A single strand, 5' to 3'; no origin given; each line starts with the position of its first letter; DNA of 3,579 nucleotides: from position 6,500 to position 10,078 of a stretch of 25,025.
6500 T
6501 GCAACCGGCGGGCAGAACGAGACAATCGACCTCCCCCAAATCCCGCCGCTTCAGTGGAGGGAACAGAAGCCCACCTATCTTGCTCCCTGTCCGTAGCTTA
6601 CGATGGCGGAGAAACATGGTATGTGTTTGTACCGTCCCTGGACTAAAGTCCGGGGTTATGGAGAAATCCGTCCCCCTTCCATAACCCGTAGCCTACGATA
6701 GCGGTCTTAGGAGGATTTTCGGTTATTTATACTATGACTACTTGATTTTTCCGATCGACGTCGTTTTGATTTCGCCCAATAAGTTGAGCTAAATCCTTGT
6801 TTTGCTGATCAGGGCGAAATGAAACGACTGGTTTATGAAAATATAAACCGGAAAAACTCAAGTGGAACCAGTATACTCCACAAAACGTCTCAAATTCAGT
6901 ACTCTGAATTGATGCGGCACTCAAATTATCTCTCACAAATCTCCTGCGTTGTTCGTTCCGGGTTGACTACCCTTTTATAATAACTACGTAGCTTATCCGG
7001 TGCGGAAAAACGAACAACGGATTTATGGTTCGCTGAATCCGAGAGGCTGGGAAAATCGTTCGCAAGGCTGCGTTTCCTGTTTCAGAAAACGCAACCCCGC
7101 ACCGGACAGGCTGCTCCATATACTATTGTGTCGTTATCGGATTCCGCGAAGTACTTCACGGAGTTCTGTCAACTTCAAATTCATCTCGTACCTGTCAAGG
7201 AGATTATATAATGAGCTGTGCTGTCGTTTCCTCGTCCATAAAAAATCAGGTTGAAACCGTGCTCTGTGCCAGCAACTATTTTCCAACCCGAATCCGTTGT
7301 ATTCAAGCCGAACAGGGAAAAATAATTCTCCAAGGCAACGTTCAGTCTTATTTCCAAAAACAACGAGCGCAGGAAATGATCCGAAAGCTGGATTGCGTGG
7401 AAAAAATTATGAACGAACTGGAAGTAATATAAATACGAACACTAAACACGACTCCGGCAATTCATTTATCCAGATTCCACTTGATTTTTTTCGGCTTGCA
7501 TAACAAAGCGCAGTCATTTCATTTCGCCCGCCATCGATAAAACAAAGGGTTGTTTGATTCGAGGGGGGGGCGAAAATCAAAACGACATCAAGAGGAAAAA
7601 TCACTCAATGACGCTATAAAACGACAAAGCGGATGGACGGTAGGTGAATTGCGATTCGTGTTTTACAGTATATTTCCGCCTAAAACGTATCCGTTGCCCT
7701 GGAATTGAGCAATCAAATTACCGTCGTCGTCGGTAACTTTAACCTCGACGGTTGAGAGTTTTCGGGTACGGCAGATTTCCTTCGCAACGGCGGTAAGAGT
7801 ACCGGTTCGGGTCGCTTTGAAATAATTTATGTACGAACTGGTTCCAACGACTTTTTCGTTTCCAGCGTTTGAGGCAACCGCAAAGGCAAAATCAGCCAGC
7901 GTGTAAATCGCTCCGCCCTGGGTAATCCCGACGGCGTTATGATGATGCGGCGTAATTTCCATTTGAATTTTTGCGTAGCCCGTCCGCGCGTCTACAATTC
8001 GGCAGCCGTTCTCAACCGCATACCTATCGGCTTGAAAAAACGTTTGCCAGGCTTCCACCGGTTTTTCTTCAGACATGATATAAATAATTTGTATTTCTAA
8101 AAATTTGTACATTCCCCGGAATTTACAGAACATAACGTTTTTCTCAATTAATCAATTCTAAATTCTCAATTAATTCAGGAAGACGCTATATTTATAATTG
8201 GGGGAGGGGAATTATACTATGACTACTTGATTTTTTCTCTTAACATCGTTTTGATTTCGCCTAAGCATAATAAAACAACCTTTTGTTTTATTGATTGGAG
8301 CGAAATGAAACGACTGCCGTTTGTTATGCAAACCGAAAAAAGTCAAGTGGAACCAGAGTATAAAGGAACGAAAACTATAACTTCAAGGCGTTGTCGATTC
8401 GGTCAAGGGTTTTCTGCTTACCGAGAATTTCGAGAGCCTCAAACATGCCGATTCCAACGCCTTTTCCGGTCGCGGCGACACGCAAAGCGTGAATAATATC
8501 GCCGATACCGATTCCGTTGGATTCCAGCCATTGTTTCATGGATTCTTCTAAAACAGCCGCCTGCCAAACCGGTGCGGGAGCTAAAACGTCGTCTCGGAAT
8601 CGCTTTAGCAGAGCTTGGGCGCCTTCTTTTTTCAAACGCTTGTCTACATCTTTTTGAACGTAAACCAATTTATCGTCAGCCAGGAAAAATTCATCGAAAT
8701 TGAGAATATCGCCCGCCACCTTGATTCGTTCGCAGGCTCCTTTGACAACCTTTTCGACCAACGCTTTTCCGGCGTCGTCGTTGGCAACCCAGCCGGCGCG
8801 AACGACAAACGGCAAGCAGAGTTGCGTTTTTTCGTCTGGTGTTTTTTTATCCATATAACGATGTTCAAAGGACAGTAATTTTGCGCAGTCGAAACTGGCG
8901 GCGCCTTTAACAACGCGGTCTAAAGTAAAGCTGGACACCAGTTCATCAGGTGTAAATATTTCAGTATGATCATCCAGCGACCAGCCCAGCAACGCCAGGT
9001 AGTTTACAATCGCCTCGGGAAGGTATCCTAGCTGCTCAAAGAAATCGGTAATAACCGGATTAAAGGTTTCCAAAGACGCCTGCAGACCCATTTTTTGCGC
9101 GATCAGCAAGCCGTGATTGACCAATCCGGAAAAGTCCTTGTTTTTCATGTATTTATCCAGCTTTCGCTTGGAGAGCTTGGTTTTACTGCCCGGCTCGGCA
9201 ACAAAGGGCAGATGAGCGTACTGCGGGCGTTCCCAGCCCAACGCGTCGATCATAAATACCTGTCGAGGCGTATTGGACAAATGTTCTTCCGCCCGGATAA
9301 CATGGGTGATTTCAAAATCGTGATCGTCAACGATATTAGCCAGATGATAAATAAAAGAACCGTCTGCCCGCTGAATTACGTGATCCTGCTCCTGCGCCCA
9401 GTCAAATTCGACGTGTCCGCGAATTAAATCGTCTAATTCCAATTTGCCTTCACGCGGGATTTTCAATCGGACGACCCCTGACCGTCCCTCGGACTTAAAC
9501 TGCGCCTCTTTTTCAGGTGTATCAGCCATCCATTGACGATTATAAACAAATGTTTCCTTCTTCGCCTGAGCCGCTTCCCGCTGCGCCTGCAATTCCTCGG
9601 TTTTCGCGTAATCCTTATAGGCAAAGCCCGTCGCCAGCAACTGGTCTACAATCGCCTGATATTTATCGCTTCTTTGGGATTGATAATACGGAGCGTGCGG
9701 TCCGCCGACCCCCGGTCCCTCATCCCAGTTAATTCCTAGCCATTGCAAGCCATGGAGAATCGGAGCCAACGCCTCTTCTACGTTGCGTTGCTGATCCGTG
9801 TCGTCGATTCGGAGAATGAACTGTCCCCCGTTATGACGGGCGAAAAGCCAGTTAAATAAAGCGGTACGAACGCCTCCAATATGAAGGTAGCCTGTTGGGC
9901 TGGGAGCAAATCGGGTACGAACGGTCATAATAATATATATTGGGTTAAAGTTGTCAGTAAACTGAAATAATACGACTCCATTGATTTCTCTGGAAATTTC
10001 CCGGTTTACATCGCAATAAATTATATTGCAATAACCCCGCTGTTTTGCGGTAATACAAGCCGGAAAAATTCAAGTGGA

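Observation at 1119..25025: Unrecognised TATA-bounded ~150-bp nested-hairpin repeat family at 13 loci in 25 kb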

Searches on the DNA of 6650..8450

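Call 82: search_rna_families(source=window, start=6650, end=8450, threshold=evalue, max_evalue=1)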
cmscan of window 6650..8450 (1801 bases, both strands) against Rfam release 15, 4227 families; matches with E-value up to 1: 1.
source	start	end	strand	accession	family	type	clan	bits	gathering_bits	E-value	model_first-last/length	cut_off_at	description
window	7521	7576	-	RF03970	mir-2766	Gene; miRNA;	-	21.2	60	0.15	1-68/68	no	mir-2766 microRNA precursor family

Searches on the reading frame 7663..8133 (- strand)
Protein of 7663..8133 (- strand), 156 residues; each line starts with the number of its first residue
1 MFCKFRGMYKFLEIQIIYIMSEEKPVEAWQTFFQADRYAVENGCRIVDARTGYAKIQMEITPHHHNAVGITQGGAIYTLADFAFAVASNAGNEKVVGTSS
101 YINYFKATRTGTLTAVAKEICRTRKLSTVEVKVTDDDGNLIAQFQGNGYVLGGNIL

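Call 8: search_protein_families(library=pfam, proteins=[window:7663-8133:-])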
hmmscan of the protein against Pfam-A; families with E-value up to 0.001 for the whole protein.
window:7663-8133:- (156 aa): 2 families
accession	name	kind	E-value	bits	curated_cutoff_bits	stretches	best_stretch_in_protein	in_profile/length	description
PF03061.28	4HBT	-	8.8e-09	36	20.6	1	70-141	3-78/79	Thioesterase superfamily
PF14539.12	DUF4442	-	2.9e-07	31.2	25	1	44-145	21-127/132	Domain of unknown function (DUF4442)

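Call 40: find_encoding_contigs(protein=window:7663-8133:-, flank=3000, max_places=10)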
Protein window:7663-8133:- (156 aa): no gene with exactly this product is on record in the collection.

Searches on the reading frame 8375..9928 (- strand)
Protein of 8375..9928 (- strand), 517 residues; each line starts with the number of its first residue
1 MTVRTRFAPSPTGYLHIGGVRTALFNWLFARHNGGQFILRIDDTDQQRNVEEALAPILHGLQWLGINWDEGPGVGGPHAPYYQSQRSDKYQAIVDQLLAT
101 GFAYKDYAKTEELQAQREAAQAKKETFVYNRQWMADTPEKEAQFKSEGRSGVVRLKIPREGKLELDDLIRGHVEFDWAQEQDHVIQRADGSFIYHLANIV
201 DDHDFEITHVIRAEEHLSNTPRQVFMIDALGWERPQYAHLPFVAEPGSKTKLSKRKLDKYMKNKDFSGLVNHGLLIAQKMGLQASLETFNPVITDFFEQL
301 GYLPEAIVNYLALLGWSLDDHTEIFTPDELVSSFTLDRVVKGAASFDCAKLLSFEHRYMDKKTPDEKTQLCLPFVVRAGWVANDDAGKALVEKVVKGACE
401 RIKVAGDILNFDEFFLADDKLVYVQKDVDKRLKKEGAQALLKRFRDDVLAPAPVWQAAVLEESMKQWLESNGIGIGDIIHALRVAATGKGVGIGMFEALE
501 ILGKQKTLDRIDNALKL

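Call 8: search_protein_families(library=pfam, proteins=[window:8375-9928:-])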
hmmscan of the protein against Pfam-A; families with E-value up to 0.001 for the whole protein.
window:8375-9928:- (517 aa): 2 families
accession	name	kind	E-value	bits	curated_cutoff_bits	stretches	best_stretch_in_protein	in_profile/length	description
PF00749.27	tRNA-synt_1c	-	9.7e-97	324.1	23.4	2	3-266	2-258/314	tRNA synthetases class I (E and Q), catalytic domain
PF19269.4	Anticodon_2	-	2.2e-25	90.1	23.6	1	370-515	5-141/141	Anticodon binding domain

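Call 42: find_related_loci(query=window:8375-9928:-, collection=metagenome_contigs, flank=6000)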
Query window:8375-9928:- (517 aa) in metagenome_contigs; peptide patterns used: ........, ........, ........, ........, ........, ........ (x = any residue, [..] = any of these).
132 stretches matched a pattern; 90 encode a relative of the query (tblastn E <= 1e-3); the best 80 are kept; 80 distinct loci.
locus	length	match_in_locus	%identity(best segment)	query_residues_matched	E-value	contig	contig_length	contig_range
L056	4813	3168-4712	62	1-515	0e+0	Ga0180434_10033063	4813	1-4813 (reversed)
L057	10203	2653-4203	62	3-516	0e+0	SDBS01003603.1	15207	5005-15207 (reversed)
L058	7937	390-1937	61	3-516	0e+0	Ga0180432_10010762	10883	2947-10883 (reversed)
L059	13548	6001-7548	61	1-515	0e+0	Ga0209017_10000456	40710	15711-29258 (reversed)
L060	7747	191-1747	64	1-516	0e+0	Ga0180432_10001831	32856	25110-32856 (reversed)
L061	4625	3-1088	86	156-517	0e+0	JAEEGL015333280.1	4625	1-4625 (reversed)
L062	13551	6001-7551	61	1-516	0e+0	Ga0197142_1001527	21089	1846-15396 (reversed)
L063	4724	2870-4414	60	1-514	0e+0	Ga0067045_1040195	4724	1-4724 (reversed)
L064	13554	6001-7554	62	1-515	0e+0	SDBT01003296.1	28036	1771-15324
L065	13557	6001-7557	61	1-517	0e+0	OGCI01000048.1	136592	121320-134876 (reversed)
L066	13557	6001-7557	61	1-517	0e+0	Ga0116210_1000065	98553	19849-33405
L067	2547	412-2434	60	2-517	0e+0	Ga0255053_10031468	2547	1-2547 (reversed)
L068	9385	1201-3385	60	1-511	0e+0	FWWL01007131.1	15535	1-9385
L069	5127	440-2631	60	1-514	0e+0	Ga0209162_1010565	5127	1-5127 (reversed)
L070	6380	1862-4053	60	1-514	0e+0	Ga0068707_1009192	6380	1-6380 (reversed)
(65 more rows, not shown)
